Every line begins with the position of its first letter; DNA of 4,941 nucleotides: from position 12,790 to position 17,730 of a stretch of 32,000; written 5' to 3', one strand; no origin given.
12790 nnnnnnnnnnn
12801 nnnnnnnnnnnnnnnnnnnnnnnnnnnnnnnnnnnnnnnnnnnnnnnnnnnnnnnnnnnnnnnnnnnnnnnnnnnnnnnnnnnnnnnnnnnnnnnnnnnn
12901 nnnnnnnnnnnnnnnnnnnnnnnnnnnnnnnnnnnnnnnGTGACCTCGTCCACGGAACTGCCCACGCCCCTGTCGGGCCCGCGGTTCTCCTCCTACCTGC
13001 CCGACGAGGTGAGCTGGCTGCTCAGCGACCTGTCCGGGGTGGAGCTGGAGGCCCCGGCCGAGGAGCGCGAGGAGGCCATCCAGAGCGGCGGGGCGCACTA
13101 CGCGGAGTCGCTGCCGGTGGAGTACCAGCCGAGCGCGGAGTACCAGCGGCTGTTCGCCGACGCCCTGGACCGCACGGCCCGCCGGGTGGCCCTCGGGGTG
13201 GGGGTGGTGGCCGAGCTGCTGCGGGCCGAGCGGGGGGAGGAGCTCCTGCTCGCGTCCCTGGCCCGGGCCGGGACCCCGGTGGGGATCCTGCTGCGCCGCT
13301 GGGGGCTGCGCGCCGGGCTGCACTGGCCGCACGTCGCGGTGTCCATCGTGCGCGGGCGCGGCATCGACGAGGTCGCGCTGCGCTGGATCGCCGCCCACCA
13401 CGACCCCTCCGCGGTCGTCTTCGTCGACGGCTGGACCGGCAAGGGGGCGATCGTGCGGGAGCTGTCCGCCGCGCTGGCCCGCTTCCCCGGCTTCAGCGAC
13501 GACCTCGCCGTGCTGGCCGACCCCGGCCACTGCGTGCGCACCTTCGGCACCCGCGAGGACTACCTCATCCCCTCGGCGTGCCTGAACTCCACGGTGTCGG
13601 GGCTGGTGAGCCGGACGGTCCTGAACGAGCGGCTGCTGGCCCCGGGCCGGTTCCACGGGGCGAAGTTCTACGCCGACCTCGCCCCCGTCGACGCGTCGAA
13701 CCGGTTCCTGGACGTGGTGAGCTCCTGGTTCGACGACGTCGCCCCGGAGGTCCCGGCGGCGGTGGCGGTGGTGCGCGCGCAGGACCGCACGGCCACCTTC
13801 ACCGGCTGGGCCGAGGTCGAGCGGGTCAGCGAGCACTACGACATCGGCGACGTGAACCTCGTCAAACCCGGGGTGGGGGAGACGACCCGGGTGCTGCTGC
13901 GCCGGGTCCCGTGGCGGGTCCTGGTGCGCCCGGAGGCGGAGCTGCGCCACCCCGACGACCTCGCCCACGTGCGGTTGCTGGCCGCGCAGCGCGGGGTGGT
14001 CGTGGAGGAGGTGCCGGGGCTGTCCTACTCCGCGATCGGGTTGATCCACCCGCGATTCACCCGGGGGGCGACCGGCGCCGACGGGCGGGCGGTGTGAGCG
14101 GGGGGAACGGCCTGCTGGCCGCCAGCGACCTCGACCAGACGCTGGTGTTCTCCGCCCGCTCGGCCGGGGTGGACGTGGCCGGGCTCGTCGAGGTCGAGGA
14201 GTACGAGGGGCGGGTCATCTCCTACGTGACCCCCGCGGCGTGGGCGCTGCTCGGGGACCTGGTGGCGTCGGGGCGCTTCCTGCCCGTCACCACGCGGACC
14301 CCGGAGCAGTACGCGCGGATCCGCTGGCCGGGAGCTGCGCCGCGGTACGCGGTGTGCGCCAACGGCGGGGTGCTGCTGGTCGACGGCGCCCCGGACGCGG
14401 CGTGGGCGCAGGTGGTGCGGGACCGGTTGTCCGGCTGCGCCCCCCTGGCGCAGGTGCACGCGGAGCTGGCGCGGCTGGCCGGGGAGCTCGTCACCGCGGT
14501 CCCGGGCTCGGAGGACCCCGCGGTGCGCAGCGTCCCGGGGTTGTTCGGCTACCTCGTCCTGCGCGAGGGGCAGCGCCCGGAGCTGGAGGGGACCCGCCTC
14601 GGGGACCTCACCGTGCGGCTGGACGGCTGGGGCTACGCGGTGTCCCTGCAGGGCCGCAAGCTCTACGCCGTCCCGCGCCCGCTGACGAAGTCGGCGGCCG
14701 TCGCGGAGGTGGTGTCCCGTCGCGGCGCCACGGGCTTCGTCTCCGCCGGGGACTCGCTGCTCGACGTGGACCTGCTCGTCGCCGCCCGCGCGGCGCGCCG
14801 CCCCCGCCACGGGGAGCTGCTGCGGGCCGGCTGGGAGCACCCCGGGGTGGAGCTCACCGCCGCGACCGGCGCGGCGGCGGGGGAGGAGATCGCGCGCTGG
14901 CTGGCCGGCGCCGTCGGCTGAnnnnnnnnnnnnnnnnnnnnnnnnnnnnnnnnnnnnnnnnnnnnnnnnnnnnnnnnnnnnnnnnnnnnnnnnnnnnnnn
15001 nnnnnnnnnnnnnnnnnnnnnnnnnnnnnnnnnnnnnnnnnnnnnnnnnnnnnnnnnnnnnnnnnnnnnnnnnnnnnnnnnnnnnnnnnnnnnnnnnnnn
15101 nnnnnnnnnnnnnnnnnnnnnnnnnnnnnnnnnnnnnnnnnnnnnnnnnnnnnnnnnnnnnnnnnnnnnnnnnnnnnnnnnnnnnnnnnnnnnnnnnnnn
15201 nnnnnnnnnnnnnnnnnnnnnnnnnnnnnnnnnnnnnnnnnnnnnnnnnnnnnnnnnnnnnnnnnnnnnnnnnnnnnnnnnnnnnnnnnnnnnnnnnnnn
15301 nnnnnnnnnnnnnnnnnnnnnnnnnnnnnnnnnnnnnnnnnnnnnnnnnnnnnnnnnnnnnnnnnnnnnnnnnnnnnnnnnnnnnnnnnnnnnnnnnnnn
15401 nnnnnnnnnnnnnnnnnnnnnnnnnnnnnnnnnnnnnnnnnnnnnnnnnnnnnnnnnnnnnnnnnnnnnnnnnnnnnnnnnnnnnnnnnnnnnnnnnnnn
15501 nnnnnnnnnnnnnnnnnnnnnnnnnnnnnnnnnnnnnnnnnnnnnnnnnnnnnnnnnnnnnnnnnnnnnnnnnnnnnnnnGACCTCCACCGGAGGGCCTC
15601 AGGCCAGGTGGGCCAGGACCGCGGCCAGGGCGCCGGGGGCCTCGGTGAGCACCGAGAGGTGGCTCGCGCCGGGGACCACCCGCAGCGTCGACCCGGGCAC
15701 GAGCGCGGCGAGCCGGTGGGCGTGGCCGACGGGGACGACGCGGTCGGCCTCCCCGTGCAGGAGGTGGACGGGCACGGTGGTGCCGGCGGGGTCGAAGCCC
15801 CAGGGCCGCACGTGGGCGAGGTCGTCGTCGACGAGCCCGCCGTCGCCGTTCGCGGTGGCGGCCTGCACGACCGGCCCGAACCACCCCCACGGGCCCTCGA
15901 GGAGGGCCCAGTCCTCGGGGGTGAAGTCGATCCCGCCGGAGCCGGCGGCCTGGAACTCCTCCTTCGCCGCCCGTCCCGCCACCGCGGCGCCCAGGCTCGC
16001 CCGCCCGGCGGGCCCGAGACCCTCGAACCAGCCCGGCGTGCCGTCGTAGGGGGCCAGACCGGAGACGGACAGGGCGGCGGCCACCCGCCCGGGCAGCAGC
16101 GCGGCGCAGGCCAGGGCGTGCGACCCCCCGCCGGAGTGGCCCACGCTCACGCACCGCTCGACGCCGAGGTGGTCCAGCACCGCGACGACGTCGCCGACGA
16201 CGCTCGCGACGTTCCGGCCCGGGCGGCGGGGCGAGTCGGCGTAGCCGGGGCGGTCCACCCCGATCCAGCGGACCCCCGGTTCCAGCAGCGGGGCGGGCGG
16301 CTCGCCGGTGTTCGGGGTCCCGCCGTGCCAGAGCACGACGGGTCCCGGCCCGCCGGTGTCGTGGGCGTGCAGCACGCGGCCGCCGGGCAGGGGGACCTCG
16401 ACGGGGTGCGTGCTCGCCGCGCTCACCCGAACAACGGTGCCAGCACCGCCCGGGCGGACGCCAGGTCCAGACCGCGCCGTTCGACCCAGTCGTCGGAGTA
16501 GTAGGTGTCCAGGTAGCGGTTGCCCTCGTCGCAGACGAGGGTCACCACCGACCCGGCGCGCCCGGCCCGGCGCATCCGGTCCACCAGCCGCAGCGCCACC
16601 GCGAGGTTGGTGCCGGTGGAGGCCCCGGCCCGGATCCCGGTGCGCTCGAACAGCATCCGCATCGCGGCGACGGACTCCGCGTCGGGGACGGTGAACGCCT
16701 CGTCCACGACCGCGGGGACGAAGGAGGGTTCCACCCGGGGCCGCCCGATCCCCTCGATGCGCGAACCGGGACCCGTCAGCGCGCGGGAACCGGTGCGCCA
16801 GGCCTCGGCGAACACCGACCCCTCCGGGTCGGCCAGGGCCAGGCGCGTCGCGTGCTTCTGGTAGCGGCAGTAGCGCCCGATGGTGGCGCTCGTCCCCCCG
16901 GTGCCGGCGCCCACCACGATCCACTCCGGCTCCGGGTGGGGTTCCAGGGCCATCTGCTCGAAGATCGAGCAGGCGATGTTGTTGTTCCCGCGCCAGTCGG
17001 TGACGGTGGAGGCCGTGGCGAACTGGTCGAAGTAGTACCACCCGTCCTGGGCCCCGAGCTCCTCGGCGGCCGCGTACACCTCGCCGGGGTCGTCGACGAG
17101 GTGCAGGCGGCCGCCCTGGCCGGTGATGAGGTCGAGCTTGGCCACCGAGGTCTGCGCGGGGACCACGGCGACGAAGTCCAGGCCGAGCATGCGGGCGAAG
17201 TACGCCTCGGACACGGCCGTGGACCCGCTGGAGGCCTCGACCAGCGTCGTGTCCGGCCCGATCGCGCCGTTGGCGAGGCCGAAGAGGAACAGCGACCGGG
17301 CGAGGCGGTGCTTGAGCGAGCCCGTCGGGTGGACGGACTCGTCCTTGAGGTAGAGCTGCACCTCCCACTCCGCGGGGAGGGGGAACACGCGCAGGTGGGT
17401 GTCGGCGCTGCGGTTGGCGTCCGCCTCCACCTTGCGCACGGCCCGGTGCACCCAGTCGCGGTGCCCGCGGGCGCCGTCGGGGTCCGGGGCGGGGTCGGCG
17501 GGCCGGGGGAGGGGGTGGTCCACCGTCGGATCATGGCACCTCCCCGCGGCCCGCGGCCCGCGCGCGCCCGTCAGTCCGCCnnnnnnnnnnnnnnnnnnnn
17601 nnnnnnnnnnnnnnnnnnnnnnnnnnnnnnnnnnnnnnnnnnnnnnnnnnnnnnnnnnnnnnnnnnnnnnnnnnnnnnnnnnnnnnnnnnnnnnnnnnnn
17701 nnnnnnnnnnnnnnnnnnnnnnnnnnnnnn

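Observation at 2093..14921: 13-gene, single-strand Ter-type stress/defence supercluster with an unusual composition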

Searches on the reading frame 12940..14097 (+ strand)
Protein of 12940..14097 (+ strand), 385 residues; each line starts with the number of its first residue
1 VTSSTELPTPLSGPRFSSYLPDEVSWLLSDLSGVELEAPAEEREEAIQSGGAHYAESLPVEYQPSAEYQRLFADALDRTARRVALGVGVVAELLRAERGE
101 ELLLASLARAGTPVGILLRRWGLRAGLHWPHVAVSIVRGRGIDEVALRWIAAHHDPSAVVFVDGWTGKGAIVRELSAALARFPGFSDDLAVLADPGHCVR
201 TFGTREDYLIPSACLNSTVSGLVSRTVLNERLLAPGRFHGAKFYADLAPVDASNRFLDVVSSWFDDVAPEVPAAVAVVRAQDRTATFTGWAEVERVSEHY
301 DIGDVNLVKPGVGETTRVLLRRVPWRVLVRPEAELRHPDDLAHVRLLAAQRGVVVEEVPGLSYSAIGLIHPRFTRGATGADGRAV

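Call 7: search_protein_families(library=pfam, proteins=[window:12940-14097:+], max_evalue=0.01)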
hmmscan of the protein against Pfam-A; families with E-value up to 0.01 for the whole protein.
window:12940-14097:+ (385 aa): 2 families
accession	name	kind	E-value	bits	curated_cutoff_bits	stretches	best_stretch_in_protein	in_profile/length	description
PF11202.14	StiP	-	3e-101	338.2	28.7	1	17-260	1-244/245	Tellurite-like stress resistance cysteine protease StiP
PF15608.11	PELOTA_1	-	3.7e-32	110.4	25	1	288-370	2-80/81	PELOTA RNA binding domain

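Call 8: search_protein_families(library=ncbifam, proteins=[window:12940-14097:+], max_evalue=0.1)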
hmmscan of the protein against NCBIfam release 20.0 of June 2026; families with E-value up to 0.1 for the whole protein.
window:12940-14097:+ (385 aa): 0 families

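Call 12: search_protein_families(library=padloc, proteins=[window:12940-14097:+], max_evalue=0.01)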
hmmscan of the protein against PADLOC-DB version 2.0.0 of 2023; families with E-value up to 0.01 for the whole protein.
window:12940-14097:+ (385 aa): 0 families

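Call 82: search_solved_structures(query=window:12940-14094:+, max_evalue=0.01)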
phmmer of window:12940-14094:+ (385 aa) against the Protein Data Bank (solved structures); distinct sequences matched with E-value up to 0.01: 0.

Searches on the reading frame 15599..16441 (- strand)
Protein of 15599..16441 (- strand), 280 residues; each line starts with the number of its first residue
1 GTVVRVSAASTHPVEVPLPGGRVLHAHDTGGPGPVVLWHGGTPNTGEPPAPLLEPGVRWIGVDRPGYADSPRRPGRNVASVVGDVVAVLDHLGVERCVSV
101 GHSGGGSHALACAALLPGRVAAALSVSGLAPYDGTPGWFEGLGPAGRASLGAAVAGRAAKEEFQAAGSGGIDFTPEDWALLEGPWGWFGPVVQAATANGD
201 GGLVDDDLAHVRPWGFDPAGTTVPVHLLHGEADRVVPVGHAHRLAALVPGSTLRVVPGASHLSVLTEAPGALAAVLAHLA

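Call 7: search_protein_families(library=pfam, proteins=[window:15599-16441:-], max_evalue=0.01)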
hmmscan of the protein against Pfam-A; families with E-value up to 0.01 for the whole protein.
window:15599-16441:- (280 aa): 4 families
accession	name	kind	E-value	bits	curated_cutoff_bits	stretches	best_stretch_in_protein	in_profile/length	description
PF00561.26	Abhydrolase_1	-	3.2e-18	66.7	25.8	2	34-128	2-102/245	alpha/beta hydrolase fold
PF12697.13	Abhydrolase_6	-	7.6e-13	50.1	26.3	1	35-274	1-216/217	Alpha/beta hydrolase family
PF12146.15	Hydrolase_4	-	6.5e-09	35.9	27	2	221-262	190-233/239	Serine aminopeptidase, S33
PF02230.22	Abhydrolase_2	-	0.0018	18.6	23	0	221-247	153-181/217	Phospholipase/Carboxylesterase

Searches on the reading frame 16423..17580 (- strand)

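Call 40: search_protein_families(library=pfam, proteins=[window:16423-17580:-], max_evalue=0.001)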
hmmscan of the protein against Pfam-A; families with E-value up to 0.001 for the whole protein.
window:16423-17580:- (385 aa): 1 family
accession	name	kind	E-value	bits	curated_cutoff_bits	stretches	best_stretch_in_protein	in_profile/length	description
PF00291.31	PALP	-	1.2e-55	189.4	35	1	65-351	13-295/295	Pyridoxal-phosphate dependent enzyme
